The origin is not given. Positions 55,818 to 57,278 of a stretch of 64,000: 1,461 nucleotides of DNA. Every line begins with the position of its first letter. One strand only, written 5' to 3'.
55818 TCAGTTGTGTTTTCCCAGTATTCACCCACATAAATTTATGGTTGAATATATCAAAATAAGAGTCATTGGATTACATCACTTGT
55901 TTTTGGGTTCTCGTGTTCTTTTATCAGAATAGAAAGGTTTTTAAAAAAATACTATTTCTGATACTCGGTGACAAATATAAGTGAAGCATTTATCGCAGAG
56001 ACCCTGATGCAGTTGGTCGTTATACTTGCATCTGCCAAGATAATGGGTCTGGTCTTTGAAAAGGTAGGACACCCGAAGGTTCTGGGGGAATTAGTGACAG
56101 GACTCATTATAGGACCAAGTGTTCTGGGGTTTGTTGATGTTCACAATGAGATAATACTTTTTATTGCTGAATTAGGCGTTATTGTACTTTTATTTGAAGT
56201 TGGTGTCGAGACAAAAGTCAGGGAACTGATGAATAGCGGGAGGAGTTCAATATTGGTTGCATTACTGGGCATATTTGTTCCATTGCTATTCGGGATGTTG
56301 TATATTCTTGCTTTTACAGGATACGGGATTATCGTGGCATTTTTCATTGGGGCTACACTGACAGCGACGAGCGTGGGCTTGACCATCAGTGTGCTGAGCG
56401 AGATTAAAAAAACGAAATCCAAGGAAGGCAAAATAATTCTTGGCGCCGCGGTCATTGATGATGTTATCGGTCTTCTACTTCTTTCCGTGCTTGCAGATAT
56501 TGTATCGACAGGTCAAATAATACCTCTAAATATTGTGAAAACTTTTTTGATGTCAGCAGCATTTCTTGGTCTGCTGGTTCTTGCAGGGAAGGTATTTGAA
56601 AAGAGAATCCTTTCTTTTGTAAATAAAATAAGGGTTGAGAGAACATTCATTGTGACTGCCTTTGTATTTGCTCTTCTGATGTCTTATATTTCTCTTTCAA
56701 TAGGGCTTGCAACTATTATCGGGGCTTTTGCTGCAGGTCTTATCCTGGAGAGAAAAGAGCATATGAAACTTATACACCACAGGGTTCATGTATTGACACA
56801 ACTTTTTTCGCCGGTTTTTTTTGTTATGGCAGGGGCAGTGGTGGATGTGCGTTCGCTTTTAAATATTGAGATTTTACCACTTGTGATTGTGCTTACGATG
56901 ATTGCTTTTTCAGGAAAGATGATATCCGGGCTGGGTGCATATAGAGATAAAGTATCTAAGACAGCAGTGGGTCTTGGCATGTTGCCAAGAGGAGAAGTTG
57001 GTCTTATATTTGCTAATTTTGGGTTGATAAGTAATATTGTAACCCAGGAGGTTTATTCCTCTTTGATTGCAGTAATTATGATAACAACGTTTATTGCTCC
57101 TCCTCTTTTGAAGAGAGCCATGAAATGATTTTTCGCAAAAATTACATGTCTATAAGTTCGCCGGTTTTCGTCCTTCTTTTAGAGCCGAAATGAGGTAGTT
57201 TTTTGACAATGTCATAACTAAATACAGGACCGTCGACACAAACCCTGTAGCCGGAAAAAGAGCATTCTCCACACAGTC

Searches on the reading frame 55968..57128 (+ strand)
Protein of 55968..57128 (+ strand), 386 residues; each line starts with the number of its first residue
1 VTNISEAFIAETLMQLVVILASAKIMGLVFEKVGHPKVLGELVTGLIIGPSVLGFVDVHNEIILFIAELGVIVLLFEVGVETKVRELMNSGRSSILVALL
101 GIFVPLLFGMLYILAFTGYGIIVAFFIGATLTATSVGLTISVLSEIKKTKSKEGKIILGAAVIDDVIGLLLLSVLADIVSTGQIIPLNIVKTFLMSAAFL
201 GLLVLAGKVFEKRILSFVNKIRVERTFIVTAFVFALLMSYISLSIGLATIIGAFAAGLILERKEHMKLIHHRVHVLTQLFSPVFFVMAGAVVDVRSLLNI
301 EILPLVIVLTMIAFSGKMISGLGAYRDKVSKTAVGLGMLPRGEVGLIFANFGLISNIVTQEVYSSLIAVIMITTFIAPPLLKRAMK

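Call 25: find_encoding_contigs(protein=window:55968-57128:+, flank=10000, max_places=3)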
Protein window:55968-57128:+ (386 aa): 8 contigs read that carry it; 3 places shown.
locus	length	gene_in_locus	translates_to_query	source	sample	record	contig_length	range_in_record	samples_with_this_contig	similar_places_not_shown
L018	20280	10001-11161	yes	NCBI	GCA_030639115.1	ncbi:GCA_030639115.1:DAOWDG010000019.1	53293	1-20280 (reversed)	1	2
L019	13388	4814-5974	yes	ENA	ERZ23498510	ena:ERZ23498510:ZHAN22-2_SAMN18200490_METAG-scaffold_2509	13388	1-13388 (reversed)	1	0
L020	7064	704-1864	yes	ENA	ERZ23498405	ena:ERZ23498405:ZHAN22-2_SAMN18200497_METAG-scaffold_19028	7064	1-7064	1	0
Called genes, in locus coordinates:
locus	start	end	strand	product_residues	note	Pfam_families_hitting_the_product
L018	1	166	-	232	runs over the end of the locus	PF02463:SMC_N (weak), PF00005:ABC_tran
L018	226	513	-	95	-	PF14358:DUF4405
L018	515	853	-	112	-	-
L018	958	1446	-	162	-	-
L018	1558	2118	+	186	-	PF24034:DUF7343 (weak)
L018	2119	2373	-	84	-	PF05016:ParE_toxin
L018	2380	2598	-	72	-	-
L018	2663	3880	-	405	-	PF01979:Amidohydro_1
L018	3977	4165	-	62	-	PF13783:DUF4177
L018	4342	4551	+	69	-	-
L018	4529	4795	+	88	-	PF02452:PemK_toxin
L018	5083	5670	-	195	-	PF04525:LOR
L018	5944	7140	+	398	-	PF01136:Peptidase_U32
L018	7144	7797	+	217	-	PF01135:PCMT, PF00398:RrnaAD, PF01209:Ubie_methyltran (weak), PF01189:Methyltr_RsmB-F (weak), PF13847:Methyltransf_31, PF13649:Methyltransf_25 (weak)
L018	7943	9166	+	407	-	PF00270:DEAD, PF04851:ResIII, PF00271:Helicase_C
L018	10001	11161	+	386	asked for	PF00999:Na_H_Exchanger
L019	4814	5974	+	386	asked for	PF00999:Na_H_Exchanger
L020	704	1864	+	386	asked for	PF00999:Na_H_Exchanger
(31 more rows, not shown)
